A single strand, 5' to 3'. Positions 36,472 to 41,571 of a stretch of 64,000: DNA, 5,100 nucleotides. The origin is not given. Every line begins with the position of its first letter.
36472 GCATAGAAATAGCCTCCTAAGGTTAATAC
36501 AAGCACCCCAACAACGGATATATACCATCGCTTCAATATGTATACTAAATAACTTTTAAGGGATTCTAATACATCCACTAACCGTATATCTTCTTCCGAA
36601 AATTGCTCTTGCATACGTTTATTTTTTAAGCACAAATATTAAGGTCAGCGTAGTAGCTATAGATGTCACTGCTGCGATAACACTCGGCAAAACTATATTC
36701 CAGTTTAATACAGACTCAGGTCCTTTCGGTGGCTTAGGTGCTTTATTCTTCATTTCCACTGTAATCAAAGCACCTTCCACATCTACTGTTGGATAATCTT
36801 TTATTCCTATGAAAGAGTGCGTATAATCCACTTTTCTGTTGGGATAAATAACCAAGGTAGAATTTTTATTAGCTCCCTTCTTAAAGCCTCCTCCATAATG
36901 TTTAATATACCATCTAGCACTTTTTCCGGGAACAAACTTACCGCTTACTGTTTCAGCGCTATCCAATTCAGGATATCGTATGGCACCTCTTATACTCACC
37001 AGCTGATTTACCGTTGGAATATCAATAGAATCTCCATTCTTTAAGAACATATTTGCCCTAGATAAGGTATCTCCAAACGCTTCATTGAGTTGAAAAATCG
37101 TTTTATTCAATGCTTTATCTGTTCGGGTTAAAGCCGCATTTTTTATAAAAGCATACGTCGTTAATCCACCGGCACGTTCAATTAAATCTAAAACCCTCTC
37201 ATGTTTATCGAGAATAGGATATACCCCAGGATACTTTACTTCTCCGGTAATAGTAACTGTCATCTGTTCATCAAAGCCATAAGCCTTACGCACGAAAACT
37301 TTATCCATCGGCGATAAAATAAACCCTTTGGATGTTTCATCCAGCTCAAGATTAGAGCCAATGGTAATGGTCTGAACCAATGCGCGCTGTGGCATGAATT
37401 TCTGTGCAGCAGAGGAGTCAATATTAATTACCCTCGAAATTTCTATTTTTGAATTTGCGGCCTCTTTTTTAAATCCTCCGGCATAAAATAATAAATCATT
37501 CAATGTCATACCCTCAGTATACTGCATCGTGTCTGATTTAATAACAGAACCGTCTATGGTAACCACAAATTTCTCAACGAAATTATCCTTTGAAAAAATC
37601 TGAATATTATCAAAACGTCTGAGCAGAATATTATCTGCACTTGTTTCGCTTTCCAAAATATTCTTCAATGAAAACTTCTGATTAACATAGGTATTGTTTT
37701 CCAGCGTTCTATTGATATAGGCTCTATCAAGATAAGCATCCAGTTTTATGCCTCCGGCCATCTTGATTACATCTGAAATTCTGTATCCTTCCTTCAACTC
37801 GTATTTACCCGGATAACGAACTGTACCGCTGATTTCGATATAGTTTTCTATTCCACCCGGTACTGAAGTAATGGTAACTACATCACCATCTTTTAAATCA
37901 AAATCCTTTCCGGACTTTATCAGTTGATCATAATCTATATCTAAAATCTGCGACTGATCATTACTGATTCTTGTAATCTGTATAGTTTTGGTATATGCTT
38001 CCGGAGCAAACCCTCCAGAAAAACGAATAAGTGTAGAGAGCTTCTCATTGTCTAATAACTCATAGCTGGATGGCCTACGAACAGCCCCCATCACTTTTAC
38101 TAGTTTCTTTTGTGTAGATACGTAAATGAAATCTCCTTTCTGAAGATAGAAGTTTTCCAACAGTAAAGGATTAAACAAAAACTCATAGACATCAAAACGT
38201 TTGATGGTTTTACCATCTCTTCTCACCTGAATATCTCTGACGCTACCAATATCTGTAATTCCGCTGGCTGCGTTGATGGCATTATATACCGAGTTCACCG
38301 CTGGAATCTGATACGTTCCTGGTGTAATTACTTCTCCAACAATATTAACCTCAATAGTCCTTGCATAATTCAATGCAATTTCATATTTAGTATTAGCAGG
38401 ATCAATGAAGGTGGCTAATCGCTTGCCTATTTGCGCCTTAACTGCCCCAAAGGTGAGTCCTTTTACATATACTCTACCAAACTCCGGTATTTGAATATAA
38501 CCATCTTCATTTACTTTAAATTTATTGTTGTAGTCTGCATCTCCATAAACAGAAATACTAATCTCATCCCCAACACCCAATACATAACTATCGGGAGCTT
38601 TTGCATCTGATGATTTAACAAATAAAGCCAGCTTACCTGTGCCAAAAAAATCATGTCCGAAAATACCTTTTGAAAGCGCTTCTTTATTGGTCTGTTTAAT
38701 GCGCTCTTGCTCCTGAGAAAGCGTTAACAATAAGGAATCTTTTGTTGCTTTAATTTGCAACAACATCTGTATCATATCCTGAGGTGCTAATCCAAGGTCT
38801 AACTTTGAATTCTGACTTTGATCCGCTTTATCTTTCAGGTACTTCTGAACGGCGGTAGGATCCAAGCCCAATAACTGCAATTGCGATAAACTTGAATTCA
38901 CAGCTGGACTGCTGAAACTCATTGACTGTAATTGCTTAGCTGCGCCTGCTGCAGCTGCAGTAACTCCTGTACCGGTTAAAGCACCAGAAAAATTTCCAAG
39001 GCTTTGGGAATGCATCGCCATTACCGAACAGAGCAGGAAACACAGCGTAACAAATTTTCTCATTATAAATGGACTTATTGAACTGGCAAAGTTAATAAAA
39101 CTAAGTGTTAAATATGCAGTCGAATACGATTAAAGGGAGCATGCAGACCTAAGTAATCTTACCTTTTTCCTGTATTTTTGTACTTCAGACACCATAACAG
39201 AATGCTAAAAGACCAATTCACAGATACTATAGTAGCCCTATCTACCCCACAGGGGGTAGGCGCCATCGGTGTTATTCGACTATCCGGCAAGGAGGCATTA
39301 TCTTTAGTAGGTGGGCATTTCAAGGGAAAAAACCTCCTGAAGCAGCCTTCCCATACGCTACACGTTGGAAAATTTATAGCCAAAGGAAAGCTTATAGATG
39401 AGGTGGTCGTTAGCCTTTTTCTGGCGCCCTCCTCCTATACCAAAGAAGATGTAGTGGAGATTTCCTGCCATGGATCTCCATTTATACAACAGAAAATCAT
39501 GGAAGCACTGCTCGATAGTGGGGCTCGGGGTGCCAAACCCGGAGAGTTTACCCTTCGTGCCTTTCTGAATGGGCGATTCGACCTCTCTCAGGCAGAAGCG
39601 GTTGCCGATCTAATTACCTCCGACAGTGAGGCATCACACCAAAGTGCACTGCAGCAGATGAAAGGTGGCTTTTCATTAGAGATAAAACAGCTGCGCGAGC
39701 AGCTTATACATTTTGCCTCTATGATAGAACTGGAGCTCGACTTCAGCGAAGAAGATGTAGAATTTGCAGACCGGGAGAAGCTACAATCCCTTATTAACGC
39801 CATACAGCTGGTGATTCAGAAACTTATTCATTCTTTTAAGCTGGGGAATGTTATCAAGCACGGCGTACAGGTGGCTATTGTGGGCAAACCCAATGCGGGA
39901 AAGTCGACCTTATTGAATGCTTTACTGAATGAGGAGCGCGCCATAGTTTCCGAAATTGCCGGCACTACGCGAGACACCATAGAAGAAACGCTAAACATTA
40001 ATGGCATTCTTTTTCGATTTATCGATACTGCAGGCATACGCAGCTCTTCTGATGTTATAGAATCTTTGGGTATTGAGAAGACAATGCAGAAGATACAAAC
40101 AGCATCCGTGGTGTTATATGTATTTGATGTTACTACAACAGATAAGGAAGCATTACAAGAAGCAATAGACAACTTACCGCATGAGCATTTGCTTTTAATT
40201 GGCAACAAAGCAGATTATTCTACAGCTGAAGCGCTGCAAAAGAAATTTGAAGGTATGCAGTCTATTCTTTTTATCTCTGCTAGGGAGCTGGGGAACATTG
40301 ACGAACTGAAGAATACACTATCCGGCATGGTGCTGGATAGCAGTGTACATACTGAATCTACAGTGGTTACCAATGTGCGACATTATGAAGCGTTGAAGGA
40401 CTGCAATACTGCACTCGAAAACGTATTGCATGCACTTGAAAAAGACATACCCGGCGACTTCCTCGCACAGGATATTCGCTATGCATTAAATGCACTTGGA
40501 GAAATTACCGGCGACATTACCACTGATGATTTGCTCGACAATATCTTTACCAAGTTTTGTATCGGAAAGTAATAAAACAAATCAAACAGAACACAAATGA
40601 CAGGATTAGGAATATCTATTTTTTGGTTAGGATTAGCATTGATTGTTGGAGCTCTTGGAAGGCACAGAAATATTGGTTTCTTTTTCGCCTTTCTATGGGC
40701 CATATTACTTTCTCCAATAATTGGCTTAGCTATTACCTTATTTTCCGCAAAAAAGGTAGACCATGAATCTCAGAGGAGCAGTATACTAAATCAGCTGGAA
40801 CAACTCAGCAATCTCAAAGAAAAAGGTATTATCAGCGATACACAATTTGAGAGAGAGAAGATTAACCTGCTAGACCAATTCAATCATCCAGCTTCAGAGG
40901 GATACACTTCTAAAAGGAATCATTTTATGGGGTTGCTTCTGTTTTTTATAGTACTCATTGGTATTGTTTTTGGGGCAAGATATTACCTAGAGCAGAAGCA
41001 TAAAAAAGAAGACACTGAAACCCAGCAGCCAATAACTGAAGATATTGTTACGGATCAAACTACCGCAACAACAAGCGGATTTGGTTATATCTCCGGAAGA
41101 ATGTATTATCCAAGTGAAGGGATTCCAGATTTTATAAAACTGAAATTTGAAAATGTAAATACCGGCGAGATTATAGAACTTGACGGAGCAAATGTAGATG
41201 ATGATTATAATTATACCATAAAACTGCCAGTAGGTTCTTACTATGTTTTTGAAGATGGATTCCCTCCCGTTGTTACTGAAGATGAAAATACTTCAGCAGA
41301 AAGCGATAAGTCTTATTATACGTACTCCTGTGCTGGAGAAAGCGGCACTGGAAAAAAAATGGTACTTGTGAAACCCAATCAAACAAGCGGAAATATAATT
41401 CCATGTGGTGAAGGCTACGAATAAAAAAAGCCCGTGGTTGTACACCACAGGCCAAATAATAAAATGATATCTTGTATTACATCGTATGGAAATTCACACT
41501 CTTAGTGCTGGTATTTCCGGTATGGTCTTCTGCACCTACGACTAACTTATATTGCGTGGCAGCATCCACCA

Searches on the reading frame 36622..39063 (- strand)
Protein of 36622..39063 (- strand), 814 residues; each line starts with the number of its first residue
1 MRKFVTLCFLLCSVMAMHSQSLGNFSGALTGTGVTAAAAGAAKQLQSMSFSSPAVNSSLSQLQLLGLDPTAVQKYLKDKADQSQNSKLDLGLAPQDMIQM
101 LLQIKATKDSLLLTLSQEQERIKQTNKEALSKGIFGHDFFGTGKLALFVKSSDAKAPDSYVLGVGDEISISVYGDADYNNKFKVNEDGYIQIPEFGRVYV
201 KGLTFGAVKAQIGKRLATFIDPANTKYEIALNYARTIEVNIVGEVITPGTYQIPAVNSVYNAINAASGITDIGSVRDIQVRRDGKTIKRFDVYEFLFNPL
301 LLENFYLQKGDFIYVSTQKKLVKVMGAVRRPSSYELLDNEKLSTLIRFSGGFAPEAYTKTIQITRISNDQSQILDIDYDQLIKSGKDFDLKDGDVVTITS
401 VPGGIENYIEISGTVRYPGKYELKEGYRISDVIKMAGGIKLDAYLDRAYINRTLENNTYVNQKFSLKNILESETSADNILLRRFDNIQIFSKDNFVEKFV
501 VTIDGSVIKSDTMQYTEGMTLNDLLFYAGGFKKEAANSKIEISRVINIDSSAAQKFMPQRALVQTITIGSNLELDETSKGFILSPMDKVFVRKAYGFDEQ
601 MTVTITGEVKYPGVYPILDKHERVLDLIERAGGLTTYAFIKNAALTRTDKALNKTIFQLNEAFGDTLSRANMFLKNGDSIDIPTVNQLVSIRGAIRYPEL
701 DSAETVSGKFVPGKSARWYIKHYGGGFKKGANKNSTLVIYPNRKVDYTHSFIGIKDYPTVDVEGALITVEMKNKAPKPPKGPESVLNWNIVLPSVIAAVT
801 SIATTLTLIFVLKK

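Call 7: search_protein_families(library=pfam, proteins=[window:36622-39063:-], max_evalue=0.01)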
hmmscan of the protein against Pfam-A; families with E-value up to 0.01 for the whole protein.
window:36622-39063:- (814 aa): 3 families
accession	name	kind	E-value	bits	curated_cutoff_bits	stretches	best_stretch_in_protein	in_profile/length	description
PF10531.15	SLBB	-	2.3e-46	155.9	27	5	409-452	2-45/55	SLBB domain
PF22461.2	SLBB_2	-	3.1e-36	123.8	27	5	603-680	3-77/79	SLBB domain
PF02563.21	Poly_export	-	5.1e-18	65.5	28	1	155-222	2-70/77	Polysaccharide biosynthesis/export protein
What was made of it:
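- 36619..39063 (-): Wza-type polysaccharide export protein, first gene of the PKS operon. Poly_export plus five SLBB stretches (call 7).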

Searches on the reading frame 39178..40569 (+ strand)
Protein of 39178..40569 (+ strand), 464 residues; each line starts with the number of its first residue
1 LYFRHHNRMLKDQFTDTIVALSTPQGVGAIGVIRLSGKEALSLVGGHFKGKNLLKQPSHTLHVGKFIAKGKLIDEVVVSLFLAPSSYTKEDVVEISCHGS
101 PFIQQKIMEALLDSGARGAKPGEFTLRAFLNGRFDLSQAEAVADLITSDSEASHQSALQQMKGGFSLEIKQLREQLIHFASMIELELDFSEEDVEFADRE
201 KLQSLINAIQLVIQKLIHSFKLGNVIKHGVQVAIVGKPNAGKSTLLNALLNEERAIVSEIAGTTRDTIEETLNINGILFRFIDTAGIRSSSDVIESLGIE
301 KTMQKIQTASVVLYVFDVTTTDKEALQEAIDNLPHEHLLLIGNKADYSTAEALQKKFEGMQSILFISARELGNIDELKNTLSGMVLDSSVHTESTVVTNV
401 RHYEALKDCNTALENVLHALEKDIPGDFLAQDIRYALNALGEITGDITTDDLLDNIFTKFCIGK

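Call 9: search_protein_families(library=pfam, proteins=[window:39178-40569:+], max_evalue=0.01)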
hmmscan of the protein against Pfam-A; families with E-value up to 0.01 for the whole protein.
window:39178-40569:+ (464 aa): 14 families
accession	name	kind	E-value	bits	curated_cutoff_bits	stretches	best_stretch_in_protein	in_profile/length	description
PF12631.12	MnmE_helical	-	2.7e-56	191.4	40.1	1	136-461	1-211/211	MnmE helical domain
PF10396.14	TrmE_N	-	1.9e-40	138.1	29.8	1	17-133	1-117/117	GTP-binding protein TrmE N-terminus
PF01926.29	MMR_HSR1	-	5.9e-26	91.3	21.9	1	231-341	1-110/113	50S ribosome-binding GTPase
PF02421.24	FeoB_N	-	4.6e-09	36.4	27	1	231-324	2-94/156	Ferrous iron transport protein B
PF00350.29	Dynamin_N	-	2.3e-06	28.2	27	1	232-267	1-35/168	Dynamin family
PF03193.22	RsgA_GTPase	-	0.00011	22.5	30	1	219-266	97-143/174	RsgA GTPase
PF00005.33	ABC_tran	-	0.00015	22.8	25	1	226-265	8-47/137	ABC transporter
PF00071.28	Ras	-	0.00017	21.6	21.6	1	232-355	2-124/162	Ras family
PF00025.27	Arf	-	0.00024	21.1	22.3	1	227-351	12-131/174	ADP-ribosylation factor family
PF16897.10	MMR_HSR1_Xtn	-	0.00049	20.5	35.2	0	305-380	28-99/106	C-terminal region of MMR_HSR1 domain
PF04548.22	AIG1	-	0.00062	19.6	27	1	232-324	3-99/212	AIG1 family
PF02492.25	cobW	-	0.00066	19.7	20.7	0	281-358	88-166/180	CobW/HypB/UreG, nucleotide-binding domain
PF08477.19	Roc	-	0.0011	19.6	27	1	232-346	2-119/119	Ras of Complex, Roc, domain of DAPkinase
PF09818.15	ABC_ATPase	-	0.0034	16.9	23.2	1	222-267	73-114/283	P-loop domain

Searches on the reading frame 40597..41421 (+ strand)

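Call 9: search_protein_families(library=pfam, proteins=[window:40597-41421:+], max_evalue=0.01)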
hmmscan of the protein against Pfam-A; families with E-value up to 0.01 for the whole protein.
window:40597-41421:+ (275 aa): 2 families
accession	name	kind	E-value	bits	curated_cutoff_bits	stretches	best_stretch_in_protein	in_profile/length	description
PF09851.14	SHOCT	-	0.00023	21.2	27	1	66-92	2-28/28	Short C-terminal domain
PF00335.26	Tetraspanin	-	0.001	19.2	32.1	0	3-69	52-118/225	Tetraspanin family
